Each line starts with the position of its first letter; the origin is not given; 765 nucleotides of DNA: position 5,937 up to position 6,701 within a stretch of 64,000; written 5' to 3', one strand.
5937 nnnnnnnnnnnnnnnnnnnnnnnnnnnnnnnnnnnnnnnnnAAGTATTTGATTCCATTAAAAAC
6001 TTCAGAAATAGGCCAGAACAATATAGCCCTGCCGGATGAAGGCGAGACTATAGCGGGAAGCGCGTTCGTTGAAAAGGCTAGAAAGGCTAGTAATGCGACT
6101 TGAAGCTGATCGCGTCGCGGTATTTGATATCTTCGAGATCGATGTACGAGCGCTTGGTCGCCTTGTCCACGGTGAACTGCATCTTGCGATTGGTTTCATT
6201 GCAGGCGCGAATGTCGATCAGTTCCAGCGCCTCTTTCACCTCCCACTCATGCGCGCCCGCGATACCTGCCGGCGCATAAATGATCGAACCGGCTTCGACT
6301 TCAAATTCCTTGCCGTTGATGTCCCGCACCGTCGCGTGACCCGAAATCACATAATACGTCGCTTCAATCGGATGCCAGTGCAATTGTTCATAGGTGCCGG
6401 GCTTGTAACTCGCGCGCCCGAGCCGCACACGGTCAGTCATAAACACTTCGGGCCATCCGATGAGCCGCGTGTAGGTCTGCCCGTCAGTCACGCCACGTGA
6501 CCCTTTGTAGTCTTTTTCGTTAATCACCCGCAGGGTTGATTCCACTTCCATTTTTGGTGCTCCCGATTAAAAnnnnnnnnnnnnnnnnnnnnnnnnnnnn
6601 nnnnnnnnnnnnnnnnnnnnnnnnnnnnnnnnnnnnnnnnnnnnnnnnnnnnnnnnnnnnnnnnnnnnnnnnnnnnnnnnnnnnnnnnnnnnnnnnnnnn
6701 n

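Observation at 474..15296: Fifteen co-directional, tightly packed genes forming an orphan acyl-CoA pathway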

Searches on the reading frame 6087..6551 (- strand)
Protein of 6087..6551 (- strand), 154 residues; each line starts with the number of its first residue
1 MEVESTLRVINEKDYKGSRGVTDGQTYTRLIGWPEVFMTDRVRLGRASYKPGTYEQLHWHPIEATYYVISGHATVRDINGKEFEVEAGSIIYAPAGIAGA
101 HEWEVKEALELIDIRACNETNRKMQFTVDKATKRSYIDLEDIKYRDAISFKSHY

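Call 4: search_protein_families(library=pfam, proteins=[window:6087-6551:-])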
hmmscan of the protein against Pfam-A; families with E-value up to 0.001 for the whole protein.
window:6087-6551:- (154 aa): 3 families
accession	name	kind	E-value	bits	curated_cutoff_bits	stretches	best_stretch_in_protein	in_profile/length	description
PF07883.17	Cupin_2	-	2.7e-13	49.8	27.2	1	47-114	3-69/70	Cupin domain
PF05899.18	Cupin_3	-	2.5e-07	30.7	23.5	1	59-108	23-69/74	EutQ-like cupin domain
PF16867.11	DMSP_lyase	-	5.3e-05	23.5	27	1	13-98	66-150/162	Dimethlysulfonioproprionate lyase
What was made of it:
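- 6087..6551 (-): Small metal-binding monocupin (His-x-His...Glu, His motifs). It is the most conserved gene of the block and the core of a mobile cupin-HADH module. Pfam Cupin_2 (call 4).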

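Call 6: search_protein_families(library=ncbifam, proteins=[window:6087-6551:-], max_evalue=0.00001)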
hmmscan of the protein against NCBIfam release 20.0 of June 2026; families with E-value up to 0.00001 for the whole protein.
window:6087-6551:- (154 aa): 1 family
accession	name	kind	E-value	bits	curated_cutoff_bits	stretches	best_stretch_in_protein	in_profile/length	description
NF049940.1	MandnitrLy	equivalog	1e-06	28.6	140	1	40-126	33-119/130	(R)-mandelonitrile lyase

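Call 23: search_solved_structures(query=window:6087-6551:-, max_evalue=0.01)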
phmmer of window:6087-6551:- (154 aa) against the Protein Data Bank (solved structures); distinct sequences matched with E-value up to 0.01: 15.
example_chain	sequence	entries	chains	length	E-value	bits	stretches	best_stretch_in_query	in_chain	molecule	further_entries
4met_A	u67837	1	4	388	8.1e-10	42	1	27-100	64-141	Oxalate decarboxylase OxdC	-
5vg3_A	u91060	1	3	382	2.3e-09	40.5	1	27-100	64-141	Oxalate decarboxylase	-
1j58_A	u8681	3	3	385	2.4e-09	40.5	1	27-100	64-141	YVRK PROTEIN | OXALATE DECARBOXYLASE OXDC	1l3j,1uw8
2v09_A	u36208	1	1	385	2.5e-09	40.4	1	27-100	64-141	OXALATE DECARBOXYLASE OXDC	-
3s0m_A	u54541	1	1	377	2.5e-09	40.4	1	27-100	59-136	Oxalate decarboxylase oxdC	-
5hi0_A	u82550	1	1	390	2.5e-09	40.4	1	27-100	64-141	Oxalate decarboxylase OxdC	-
2uy9_A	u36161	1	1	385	2.7e-09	40.3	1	27-100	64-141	OXALATE DECARBOXYLASE OXDC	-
2uya_A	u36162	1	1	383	2.8e-09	40.2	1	27-100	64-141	OXALATE DECARBOXYLASE OXDC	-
2uyb_A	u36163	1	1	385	2.9e-09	40.2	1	27-100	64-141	OXALATE DECARBOXYLASE OXDC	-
2uy8_A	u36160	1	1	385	3.4e-09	40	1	27-100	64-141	OXALATE DECARBOXYLASE OXDC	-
6l9i_A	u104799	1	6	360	2.1e-08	37.4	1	49-98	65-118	Oxalate decarboxylase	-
6ufi_A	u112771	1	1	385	4.2e-08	36.4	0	47-97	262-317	Cupin domain-containing protein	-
6tzp_A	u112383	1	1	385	5.3e-08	36.1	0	47-97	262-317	Oxalate decarboxylase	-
2vqa_A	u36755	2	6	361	7.5e-06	29.1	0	49-110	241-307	SLL1358 PROTEIN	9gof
1o4t_A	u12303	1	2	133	0.0093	19.1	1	38-100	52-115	putative oxalate decarboxylase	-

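Call 38: find_homologous_proteins(query=window:6087-6551:-, max_evalue=1e-10)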
Query window:6087-6551:- (154 aa): 609 proteins with E <= 1e-10 among 619 candidates; the best 120 are listed.
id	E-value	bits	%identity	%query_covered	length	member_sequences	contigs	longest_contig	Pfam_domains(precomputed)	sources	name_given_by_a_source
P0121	9.8e-99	345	99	100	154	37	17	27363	PF07883.18,PF05899.19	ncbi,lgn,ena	-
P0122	7.1e-97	339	97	100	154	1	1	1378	PF07883.18,PF05899.19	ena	-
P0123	3.1e-96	337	96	100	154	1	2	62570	PF07883.18,PF05899.19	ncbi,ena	-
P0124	3.3e-96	337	96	100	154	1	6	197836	PF07883.18,PF05899.19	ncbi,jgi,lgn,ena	-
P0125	8.1e-96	336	95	100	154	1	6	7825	PF07883.18,PF05899.19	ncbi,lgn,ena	-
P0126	9.1e-96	336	95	100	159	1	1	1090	PF07883.18,PF05899.19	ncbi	-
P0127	9.3e-96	336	95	100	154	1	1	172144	PF07883.18,PF05899.19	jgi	jgi:mannose-6-phosphate isomerase-like protein (cupin superfamily)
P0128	1.1e-95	336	95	100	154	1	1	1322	PF07883.18,PF05899.19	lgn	-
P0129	1.3e-95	335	95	100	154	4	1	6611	PF07883.18,PF05899.19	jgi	jgi:quercetin dioxygenase-like cupin family protein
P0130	1.5e-95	335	95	100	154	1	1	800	PF07883.18,PF05899.19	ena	-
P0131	2.4e-95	334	95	100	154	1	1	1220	PF07883.18,PF05899.19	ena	-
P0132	2.5e-95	334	96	100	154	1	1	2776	PF07883.18,PF05899.19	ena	-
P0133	3.3e-95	334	95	100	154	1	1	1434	PF07883.18,PF05899.19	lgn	-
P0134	1.2e-94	332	95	100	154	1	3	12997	PF07883.18,PF05899.19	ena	-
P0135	4.3e-94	330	94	100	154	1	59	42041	PF07883.18,PF05899.19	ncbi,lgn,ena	-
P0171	2.6e-80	286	83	100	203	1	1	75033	PF16867.12,PF07883.18,PF05899.19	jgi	jgi:mannose-6-phosphate isomerase-like protein (cupin superfamily)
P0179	5.8e-80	284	81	100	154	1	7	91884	PF07883.18,PF05899.19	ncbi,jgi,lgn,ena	ncbi:MAG: cupin domain-containing protein [Burkholderiales bacterium]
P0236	5.1e-77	275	79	100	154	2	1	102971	PF07883.18,PF05899.19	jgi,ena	-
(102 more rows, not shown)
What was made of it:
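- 6087..6551 (-): 609 homologs, with the top 120 at 77% identity or more (call 38).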

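Call 39: find_encoding_contigs(protein=P0179, flank=10000, max_places=1)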
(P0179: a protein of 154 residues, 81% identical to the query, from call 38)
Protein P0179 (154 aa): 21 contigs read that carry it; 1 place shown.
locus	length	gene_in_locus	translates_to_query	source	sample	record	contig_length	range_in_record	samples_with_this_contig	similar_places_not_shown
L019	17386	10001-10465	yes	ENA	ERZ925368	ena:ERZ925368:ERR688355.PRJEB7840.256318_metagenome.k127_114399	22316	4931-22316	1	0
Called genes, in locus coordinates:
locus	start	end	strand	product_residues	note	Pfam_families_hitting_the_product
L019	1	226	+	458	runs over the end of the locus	PF00884:Sulfatase, PF01663:Phosphodiest, PF16347:SGSH_C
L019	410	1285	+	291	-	PF05681:Fumerase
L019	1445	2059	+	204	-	PF05683:Fumerase_C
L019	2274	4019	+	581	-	PF00890:FAD_binding_2, PF02910:Succ_DH_flav_C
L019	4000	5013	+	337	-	PF02615:Ldh_2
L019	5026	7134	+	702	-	PF02629:CoA_binding, PF13380:CoA_binding_2, PF13607:Succ_CoA_lig, PF13549:ATP-grasp_5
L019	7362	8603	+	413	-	PF02771:Acyl-CoA_dh_N, PF02770:Acyl-CoA_dh_M, PF00441:Acyl-CoA_dh_1, PF08028:Acyl-CoA_dh_2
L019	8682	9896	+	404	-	PF02771:Acyl-CoA_dh_N, PF02770:Acyl-CoA_dh_M, PF00441:Acyl-CoA_dh_1, PF08028:Acyl-CoA_dh_2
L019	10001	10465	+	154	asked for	PF05899:Cupin_3 (weak), PF07883:Cupin_2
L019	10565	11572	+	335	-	PF04909:Amidohydro_2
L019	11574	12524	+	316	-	PF00389:2-Hacid_dh, PF02826:2-Hacid_dh_C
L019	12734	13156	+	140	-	PF04314:LpqE-like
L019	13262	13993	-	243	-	PF13606:Ank_3 (faint), PF13637:Ank_4 (faint), PF24521:Ank_KRIT1 (faint), PF12796:Ank_2, PF13857:Ank_5 (weak), PF00023:Ank (weak), PF12796:Ank_2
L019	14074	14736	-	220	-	-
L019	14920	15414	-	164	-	PF13420:Acetyltransf_4, PF00583:Acetyltransf_1, PF13508:Acetyltransf_7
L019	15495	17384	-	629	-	?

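Call 40: find_encoding_contigs(protein=P0236, flank=10000, max_places=1)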
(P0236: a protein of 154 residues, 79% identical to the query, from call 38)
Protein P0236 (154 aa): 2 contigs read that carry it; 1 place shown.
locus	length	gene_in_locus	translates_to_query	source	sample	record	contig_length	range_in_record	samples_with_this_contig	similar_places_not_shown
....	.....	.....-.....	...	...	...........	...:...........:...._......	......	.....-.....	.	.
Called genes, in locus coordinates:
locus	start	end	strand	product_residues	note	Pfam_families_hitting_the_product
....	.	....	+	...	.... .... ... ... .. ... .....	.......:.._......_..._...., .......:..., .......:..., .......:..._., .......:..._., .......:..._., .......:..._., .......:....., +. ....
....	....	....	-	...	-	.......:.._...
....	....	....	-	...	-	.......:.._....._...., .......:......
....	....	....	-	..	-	-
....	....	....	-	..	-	-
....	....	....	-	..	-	-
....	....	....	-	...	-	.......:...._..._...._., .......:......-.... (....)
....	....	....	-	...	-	-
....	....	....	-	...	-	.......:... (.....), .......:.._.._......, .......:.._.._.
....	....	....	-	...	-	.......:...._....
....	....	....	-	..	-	-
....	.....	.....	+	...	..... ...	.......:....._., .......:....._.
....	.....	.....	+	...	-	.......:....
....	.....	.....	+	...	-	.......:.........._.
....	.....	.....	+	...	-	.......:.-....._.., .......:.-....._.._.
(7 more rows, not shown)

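Call 41: find_encoding_contigs(protein=P0171, flank=10000, max_places=1)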
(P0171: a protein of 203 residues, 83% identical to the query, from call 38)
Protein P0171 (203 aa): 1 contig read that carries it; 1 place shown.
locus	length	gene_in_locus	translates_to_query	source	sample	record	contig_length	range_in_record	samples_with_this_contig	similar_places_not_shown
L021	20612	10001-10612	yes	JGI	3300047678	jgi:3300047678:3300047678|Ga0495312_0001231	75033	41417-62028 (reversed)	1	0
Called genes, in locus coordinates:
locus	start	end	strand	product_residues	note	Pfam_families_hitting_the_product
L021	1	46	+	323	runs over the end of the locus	PF03401:TctC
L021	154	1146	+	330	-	PF03401:TctC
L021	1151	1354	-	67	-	-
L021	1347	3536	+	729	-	PF02743:dCache_1, PF22588:dCache_1_like (weak), PF00512:HisKA, PF02518:HATPase_c, PF00072:Response_reg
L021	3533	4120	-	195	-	PF01323:DSBA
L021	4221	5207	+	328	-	PF03401:TctC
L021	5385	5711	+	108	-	-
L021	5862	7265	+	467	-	PF03972:MmgE_PrpD_N, PF19305:MmgE_PrpD_C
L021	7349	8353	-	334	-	PF03401:TctC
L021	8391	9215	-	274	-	PF00248:Aldo_ket_red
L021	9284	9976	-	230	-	-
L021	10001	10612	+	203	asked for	PF16867:DMSP_lyase (weak), PF05899:Cupin_3 (weak), PF07883:Cupin_2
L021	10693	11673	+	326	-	PF03401:TctC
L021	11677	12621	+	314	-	PF00389:2-Hacid_dh, PF02826:2-Hacid_dh_C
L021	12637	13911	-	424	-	PF13660:DUF4147, PF05161:MOFRL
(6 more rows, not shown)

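Call 46: search_dna_similar(query=window:6087-6551:-, collection=plasmids, mode=protein, max_rows=15)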
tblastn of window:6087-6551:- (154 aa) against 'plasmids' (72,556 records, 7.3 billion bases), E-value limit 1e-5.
No match.

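Call 54: find_related_loci(query=A2, collection=metagenome_contigs, flank=10000)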
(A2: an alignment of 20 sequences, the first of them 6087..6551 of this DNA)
Query A2 (154 aa) in metagenome_contigs; peptide patterns used: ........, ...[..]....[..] (x = any residue, [..] = any of these).
293 stretches matched a pattern; 258 encode a relative of the query (tblastn E <= 1e-3); the best 80 are kept; 80 distinct loci.
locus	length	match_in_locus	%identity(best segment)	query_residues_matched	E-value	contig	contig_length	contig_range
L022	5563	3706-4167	97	1-154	8e-102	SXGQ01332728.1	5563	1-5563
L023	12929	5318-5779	96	1-154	4e-101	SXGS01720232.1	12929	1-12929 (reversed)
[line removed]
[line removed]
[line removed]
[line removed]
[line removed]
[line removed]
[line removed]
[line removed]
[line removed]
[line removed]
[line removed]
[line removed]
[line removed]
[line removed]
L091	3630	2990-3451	81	1-154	1e-85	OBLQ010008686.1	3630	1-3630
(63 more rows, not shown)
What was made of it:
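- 6087..6551 (-): 80 metagenome loci at 79-97% identity (call 54).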

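Call 67: search_protein_families(library=pfam, proteins=[L027:6929-7666:+, L027:7699-8280:+, L027:8553-9359:+, L027:10529-11677:+, L071:5769-7088:+, L071:7106-7912:+, L071:7913-9925:+, L071:11485-12873:+, L071:12921-14159:+, L071:14156-14968:+], max_evalue=0.00001)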
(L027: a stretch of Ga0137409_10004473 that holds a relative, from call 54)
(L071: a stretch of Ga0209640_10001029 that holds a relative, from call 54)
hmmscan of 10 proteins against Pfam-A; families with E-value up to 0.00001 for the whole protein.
L027:6929-7666:+ (245 aa): 5 families
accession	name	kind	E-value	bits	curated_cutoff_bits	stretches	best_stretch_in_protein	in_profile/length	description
PF12796.13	Ank_2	-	1.8e-13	51.3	27.3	2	138-211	14-89/90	Ankyrin repeats (3 copies)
PF13637.12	Ank_4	-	3.3e-10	40.4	22.7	0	152-191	1-39/50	Ankyrin repeats (many copies)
PF00023.36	Ank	-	8.4e-09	35.7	21.1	0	182-212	2-32/33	Ankyrin repeat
PF13606.12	Ank_3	-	6.7e-08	32.6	22.3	0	182-210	2-30/30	Ankyrin repeat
PF13857.12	Ank_5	-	1.2e-06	29.2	27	0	182-222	16-56/56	Ankyrin repeats (many copies)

L027:7699-8280:+ (193 aa): 0 families

L027:8553-9359:+ (268 aa): 2 families
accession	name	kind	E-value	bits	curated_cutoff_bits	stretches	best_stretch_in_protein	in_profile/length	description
PF00378.25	ECH_1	-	8.5e-58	196.1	27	1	16-267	2-250/251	Enoyl-CoA hydratase/isomerase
PF16113.10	ECH_2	-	1e-34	121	27.2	1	20-249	1-230/335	Enoyl-CoA hydratase/isomerase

L027:10529-11677:+ (382 aa): 1 family
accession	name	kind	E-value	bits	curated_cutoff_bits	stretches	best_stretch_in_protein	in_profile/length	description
PF04909.20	Amidohydro_2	-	7.3e-37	128.1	26.4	1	55-379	1-288/289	Amidohydrolase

L071:5769-7088:+ (439 aa): 2 families
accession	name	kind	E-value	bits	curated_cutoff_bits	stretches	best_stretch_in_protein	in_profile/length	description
PF02646.22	RmuC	-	2.2e-60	204.7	26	1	140-420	1-289/291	RmuC family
PF01442.23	Apolipoprotein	-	9.2e-07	29.2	90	1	38-155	30-147/190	Apolipoprotein A1/A4/E domain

L071:7106-7912:+ (268 aa): 1 family
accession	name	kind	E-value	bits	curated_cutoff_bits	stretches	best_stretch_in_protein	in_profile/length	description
PF06167.18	Peptidase_M90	-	1.4e-90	303.6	26.2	1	5-246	2-243/243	Glucose-regulated metallo-peptidase M90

L071:7913-9925:+ (670 aa): 4 families
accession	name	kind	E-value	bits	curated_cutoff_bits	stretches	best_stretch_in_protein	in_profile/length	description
PF00563.25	EAL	-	6.8e-60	202.8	31.3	1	386-631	3-236/236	EAL domain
PF00990.26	GGDEF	-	1e-41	142.8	23.8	1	206-363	1-161/161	Diguanylate cyclase, GGDEF domain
PF00989.32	PAS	-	1.4e-13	51.2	22.6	1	80-192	5-113/113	PAS fold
PF08448.16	PAS_4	-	8.6e-09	36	23.1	1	82-195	1-108/110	PAS fold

L071:11485-12873:+ (462 aa): 1 family
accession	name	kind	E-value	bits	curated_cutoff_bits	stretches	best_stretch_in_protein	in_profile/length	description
PF02515.22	CoA_transf_3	-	5.3e-51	174.3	23.3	1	203-396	1-207/366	CoA-transferase family III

L071:12921-14159:+ (412 aa): 1 family
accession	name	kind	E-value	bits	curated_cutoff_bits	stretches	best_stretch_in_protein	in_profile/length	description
PF02515.22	CoA_transf_3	-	3.9e-108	362.3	23.3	1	13-374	1-366/366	CoA-transferase family III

L071:14156-14968:+ (270 aa): 2 families
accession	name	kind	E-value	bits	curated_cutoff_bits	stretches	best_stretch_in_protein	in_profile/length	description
PF00378.25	ECH_1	-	8.5e-38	130.6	27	1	10-253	3-250/251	Enoyl-CoA hydratase/isomerase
PF16113.10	ECH_2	-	2e-18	67.4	27.2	1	14-183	2-177/335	Enoyl-CoA hydratase/isomerase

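Call 68: predict_structure(alignment_id=A2)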
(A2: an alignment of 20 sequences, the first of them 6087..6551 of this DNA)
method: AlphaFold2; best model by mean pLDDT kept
length: 154 residues; sequences in the alignment: 20
mean_pLDDT: 67.4   pTM: 0.63
mean pLDDT of the five models: 67.4, 57.0, 51.7, 47.3, 44.4
residues with pLDDT >= 90: 14; 70-90: 63; 50-70: 49; < 50: 28
segments of 3 or more residues with pLDDT < 50: 1-3, 34-38, 119-128, 145-154
pLDDT, mean of each block of 10 residues (from residue 1): 59 65 76 53 82 69 82 83 91 68 76 70 47 57 47 30
secondary structure, 60 per line:
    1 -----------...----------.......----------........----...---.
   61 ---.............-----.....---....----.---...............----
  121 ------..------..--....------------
elements in order: E25-31 E42-49 E54-56 E64-76 E82-86 E90-93 E102-116 H139-142
